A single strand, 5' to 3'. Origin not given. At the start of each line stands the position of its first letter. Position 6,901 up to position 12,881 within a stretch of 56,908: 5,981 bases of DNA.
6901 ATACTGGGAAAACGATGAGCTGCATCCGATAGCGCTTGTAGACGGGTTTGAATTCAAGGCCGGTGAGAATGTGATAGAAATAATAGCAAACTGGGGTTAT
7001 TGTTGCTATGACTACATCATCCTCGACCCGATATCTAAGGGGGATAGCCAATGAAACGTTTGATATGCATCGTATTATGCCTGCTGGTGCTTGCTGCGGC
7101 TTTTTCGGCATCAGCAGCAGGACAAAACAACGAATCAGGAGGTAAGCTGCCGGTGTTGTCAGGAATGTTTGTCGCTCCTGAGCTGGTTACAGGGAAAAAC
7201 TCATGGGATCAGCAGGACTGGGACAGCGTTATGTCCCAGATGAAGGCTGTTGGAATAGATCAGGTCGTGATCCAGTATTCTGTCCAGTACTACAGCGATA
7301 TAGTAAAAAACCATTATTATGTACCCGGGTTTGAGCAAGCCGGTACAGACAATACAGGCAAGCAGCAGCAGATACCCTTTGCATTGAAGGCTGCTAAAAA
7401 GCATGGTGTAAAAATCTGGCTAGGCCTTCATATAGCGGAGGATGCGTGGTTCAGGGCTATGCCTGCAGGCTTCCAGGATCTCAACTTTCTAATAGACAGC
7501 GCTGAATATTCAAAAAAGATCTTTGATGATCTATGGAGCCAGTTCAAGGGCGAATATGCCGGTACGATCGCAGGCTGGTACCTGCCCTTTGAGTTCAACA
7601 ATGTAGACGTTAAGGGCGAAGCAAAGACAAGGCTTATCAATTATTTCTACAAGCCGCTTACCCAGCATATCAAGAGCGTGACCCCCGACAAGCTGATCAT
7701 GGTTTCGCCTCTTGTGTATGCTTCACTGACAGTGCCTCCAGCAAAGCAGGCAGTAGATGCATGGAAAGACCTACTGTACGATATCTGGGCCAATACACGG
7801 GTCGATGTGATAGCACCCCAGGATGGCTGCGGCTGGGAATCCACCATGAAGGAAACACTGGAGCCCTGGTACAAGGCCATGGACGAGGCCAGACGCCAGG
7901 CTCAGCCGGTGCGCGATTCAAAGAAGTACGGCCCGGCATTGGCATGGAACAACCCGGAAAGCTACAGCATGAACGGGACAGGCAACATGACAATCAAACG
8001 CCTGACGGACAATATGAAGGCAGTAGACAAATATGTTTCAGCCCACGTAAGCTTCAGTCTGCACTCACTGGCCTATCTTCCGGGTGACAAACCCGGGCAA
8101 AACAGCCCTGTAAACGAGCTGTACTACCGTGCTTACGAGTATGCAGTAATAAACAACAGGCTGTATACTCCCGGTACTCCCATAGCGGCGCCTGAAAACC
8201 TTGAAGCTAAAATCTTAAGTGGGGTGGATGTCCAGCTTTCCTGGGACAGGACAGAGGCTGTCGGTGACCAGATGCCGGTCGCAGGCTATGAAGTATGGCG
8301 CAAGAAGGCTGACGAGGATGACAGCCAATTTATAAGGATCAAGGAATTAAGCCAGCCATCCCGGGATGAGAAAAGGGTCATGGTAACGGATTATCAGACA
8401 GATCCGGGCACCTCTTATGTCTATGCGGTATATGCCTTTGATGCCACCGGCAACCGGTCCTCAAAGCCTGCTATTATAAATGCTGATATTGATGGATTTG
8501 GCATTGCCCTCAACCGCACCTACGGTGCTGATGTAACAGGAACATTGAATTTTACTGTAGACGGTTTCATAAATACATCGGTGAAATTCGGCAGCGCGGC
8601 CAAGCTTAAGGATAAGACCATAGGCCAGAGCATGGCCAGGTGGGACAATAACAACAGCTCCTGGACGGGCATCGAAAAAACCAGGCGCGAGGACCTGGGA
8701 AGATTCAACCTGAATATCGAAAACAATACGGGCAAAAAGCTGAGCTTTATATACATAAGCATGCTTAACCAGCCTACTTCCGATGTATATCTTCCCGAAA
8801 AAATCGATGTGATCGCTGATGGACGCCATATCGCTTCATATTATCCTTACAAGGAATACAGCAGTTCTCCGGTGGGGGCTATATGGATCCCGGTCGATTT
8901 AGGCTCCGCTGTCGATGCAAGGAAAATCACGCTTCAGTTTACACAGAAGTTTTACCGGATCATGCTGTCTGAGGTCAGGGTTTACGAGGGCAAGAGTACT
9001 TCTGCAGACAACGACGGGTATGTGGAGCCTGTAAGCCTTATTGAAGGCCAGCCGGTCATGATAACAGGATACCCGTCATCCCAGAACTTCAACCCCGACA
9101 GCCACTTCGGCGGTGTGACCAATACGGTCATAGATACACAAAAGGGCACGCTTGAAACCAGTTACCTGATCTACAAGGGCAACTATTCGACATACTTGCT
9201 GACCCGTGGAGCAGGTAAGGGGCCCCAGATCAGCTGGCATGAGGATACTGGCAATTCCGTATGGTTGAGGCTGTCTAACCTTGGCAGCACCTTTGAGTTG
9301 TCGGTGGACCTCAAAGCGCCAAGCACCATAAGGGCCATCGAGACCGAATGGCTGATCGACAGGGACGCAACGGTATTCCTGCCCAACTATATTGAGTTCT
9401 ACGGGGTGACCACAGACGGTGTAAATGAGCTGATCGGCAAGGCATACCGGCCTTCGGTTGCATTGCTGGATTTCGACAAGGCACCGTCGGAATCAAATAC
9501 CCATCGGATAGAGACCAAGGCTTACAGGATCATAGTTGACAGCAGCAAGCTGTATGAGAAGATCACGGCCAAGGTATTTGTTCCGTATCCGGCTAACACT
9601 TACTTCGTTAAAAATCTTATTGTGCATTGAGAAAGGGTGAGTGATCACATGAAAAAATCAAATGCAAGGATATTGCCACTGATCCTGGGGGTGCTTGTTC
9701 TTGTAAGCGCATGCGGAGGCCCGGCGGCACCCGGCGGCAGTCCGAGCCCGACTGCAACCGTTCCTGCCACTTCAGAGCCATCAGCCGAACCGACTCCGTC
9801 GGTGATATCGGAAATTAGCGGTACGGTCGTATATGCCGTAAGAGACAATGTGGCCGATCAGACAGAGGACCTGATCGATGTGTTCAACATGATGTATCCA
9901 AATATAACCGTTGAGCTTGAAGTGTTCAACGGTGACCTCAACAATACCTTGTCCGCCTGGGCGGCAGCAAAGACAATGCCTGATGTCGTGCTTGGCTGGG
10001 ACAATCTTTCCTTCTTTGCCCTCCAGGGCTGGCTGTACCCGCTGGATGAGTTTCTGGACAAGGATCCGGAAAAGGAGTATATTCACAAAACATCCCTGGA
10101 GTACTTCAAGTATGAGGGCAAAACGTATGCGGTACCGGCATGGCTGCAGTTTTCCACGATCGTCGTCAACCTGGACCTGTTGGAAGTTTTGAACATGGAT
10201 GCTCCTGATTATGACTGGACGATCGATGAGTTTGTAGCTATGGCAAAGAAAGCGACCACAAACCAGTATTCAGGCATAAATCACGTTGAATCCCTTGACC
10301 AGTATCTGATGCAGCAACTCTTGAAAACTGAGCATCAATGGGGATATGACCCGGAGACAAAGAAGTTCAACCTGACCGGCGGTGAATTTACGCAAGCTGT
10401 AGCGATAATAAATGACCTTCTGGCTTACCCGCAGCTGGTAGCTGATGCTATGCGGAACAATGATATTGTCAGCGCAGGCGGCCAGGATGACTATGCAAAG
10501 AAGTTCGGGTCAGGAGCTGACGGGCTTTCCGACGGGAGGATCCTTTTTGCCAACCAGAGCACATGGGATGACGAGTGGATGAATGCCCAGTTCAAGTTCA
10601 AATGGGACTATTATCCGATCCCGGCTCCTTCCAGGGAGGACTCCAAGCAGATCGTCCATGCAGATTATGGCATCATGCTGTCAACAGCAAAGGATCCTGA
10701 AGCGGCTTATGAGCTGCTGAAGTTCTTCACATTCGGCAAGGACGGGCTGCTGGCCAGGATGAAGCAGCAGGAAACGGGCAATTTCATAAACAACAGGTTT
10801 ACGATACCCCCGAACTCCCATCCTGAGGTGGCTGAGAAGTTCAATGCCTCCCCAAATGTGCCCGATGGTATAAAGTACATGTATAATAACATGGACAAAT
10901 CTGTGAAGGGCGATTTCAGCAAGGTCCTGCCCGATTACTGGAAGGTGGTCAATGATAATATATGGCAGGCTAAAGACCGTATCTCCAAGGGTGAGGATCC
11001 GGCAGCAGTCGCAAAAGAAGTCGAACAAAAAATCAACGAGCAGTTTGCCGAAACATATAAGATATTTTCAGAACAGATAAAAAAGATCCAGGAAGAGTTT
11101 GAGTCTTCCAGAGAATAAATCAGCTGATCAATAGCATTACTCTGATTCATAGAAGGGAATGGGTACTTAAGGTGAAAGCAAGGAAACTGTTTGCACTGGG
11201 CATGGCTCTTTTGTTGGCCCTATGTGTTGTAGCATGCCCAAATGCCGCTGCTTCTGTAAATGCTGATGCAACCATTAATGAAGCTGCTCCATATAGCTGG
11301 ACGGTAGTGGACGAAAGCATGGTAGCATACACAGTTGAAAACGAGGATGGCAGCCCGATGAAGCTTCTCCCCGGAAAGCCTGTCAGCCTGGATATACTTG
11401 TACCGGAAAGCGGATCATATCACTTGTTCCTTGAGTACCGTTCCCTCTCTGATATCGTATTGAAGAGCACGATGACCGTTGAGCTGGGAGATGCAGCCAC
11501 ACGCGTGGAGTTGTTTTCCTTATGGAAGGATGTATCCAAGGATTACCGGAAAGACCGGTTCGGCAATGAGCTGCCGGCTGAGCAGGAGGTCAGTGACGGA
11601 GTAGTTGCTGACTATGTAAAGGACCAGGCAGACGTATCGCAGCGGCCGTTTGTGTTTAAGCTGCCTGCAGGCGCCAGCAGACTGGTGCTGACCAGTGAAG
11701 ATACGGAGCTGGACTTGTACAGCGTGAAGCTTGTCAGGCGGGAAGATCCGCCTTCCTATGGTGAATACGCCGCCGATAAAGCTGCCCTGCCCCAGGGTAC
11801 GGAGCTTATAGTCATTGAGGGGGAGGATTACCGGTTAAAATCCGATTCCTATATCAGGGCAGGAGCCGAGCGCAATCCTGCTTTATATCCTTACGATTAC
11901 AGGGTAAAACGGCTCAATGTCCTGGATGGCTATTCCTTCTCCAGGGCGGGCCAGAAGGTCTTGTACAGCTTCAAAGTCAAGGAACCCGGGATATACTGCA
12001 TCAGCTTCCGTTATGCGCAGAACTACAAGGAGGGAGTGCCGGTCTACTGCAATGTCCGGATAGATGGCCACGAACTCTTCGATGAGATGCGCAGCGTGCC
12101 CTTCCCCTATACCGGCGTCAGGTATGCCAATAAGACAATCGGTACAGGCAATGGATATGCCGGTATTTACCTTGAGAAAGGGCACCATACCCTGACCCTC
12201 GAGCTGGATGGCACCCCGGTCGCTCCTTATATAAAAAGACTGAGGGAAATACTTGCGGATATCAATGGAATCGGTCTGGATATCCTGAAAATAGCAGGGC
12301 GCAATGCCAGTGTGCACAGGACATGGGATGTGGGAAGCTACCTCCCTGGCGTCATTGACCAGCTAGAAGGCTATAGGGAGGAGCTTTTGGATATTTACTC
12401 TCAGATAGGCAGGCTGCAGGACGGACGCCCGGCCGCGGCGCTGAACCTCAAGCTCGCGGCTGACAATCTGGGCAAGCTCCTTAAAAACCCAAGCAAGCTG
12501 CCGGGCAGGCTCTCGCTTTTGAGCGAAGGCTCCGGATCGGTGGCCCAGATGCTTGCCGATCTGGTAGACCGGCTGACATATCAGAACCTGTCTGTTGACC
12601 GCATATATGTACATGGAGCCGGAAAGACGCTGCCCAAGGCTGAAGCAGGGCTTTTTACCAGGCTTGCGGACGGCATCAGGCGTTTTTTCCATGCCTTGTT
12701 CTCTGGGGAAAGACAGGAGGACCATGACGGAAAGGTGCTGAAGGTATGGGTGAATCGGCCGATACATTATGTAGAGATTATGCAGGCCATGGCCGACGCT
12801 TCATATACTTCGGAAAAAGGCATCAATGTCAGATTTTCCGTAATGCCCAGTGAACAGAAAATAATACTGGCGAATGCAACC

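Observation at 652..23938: A ~23-kb co-directional glycan-utilisation locus whose extracellular components all belong to poorly characterised families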

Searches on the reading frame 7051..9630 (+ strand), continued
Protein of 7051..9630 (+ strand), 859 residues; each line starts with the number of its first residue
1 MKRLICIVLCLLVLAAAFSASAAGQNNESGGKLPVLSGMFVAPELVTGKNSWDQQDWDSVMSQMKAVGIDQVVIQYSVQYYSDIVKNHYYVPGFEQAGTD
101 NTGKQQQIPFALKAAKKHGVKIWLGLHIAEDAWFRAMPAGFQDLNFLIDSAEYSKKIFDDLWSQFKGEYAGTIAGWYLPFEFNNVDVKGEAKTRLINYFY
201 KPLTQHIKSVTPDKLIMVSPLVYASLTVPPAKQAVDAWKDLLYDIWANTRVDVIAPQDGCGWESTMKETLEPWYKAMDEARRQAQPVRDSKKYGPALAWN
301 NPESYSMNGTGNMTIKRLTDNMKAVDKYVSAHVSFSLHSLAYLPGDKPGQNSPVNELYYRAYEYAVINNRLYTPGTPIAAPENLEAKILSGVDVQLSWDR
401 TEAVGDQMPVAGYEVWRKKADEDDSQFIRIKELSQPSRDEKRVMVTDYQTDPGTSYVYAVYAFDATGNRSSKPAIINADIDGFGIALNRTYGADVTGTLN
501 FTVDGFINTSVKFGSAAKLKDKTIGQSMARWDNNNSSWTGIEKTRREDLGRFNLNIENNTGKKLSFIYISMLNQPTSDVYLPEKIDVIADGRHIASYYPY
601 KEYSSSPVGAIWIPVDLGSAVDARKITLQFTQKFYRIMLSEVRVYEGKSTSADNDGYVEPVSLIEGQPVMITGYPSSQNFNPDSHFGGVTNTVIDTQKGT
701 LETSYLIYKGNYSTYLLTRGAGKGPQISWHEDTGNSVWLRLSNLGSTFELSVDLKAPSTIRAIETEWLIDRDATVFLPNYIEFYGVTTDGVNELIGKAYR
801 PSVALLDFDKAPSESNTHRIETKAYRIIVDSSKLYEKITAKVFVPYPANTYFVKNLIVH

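Call 48: search_solved_structures(query=A2, max_evalue=1, show_alignments=2)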
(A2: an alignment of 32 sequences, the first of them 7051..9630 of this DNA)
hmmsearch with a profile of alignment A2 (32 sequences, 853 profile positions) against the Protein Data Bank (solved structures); distinct sequences matched with E-value up to 1: 18.
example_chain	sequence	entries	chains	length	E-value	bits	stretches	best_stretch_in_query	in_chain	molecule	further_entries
8q6t_I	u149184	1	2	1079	1e-10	43.6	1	382-578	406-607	Titin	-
4h41_A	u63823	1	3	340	6.1e-08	34.4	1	51-224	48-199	putative alpha-L-fucosidase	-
7mrk_B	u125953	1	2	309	0.0025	19.2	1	375-479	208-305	Contactin-4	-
7mrq_A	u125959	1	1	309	0.0043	18.4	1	375-479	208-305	Contactin-4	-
4o00_A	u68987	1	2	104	0.0093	17.3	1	382-472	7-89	Titin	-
8oiy_A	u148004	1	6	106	0.013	16.8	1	382-472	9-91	Titin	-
7mro_A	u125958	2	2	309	0.015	16.7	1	378-466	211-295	Contactin-4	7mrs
8osd_A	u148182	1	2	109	0.02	16.2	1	393-467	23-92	Titin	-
6x3a_A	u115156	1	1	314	0.055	14.7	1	376-470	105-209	Receptor-type tyrosine-protein phosphatase delta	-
1x5h_A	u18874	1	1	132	0.095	14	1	380-463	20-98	Neogenin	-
1wj3_A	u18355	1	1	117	0.12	13.6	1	382-429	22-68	KIAA1496 protein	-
6x39_A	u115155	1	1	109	0.17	13.1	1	382-475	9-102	Receptor-type tyrosine-protein phosphatase F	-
5e4q_A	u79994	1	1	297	0.3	12.3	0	375-466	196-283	Contactin-3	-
3d31_A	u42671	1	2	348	0.38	12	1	550-646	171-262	Sulfate/molybdate ABC transporter, ATP-binding protein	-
1va9_A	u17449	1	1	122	0.4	11.9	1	385-467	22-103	Down syndrome cell adhesion molecule like-protein 1b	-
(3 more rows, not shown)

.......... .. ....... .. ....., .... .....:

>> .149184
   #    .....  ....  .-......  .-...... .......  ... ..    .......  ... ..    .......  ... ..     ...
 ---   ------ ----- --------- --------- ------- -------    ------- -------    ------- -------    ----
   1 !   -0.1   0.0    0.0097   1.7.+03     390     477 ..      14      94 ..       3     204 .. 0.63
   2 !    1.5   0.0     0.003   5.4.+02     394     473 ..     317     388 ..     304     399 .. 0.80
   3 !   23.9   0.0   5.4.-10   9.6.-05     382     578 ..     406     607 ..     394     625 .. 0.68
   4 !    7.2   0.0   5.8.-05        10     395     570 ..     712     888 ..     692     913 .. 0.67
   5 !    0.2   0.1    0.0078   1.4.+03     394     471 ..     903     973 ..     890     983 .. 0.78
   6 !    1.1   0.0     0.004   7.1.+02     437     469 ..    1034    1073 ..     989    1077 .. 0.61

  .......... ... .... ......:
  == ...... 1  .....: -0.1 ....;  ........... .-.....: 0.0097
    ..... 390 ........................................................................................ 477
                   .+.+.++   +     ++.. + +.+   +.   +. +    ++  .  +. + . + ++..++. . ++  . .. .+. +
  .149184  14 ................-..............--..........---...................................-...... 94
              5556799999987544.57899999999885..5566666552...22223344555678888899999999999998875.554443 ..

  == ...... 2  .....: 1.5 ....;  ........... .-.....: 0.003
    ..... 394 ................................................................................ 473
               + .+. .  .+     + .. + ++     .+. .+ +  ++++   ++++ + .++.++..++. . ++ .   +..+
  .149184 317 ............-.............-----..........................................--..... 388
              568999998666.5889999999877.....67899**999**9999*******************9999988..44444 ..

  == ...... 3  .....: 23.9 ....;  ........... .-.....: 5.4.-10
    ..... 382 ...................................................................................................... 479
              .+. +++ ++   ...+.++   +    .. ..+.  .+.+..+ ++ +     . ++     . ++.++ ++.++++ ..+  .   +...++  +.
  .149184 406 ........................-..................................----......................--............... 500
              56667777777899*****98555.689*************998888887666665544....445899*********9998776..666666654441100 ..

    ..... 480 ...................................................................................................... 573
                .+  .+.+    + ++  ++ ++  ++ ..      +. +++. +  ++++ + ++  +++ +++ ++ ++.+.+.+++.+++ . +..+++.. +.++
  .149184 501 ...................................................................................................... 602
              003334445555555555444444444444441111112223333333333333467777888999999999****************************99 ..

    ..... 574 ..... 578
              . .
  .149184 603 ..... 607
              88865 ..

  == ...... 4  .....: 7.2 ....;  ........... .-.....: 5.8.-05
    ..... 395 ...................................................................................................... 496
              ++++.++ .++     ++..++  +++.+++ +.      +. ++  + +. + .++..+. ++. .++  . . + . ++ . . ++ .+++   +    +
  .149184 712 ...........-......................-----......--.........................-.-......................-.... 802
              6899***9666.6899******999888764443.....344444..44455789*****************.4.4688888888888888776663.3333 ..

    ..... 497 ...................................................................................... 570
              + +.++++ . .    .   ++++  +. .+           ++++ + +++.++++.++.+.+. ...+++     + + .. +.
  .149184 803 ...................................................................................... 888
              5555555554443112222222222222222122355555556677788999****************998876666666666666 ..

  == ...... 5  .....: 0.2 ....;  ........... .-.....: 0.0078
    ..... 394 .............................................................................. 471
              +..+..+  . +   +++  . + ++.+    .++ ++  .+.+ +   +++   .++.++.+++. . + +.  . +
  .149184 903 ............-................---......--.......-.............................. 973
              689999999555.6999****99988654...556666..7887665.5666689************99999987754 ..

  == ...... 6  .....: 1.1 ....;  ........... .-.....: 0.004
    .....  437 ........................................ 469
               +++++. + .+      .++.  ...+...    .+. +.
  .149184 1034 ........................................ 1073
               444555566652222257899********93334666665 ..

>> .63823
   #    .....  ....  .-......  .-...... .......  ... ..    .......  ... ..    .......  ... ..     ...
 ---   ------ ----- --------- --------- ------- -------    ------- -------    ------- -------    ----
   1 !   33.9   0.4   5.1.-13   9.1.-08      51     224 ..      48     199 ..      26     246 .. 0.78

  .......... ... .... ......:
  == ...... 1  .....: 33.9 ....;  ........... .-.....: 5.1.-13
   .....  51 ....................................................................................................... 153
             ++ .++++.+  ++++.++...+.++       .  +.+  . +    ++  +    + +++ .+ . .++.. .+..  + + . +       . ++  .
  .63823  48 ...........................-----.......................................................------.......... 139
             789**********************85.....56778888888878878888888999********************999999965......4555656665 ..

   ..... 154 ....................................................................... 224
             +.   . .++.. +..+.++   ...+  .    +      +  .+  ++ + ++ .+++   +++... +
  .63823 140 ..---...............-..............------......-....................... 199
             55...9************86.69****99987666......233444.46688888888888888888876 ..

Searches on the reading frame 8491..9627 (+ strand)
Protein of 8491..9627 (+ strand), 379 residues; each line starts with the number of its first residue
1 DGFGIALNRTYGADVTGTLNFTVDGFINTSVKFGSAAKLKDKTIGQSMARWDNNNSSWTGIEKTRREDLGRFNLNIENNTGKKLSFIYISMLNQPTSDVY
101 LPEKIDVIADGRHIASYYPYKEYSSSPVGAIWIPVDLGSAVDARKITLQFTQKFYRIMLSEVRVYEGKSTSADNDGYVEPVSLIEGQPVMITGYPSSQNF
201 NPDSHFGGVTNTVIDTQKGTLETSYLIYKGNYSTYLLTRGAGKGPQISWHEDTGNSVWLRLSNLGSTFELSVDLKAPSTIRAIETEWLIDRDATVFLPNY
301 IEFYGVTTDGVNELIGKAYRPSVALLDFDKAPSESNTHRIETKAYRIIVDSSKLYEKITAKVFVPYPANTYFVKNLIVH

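Call 86: search_protein_families(library=pfam, proteins=[window:8491-9627:+], max_evalue=1)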
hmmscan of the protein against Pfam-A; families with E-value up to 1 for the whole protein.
window:8491-9627:+ (379 aa): 2 families
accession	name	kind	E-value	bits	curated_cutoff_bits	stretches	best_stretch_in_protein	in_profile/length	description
PF00754.31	F5_F8_type_C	-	0.0013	19.3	28.2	0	235-291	15-58/127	F5/8 type C domain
PF22633.2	F5_F8_type_C_2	-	0.0026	18.8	27.8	0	132-170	21-61/91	NedA-like, galactose-binding domain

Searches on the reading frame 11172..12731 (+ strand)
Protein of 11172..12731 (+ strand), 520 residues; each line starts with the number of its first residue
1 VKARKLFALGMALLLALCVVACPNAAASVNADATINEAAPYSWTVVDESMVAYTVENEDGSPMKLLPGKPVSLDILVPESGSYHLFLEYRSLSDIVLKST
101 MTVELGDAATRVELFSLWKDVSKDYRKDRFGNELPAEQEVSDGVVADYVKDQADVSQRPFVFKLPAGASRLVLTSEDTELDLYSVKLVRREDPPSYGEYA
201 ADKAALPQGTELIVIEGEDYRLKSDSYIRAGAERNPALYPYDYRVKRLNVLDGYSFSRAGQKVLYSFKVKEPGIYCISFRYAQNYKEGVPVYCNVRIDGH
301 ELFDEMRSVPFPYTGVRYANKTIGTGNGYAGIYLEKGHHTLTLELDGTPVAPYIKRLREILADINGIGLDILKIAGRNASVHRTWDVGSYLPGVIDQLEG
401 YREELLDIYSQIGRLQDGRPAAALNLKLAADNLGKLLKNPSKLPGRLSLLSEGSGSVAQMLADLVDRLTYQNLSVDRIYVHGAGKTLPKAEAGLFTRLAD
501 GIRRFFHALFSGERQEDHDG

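Call 86: search_protein_families(library=pfam, proteins=[window:11172-12731:+], max_evalue=1)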
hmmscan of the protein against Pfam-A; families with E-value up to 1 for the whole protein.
window:11172-12731:+ (520 aa): 0 families
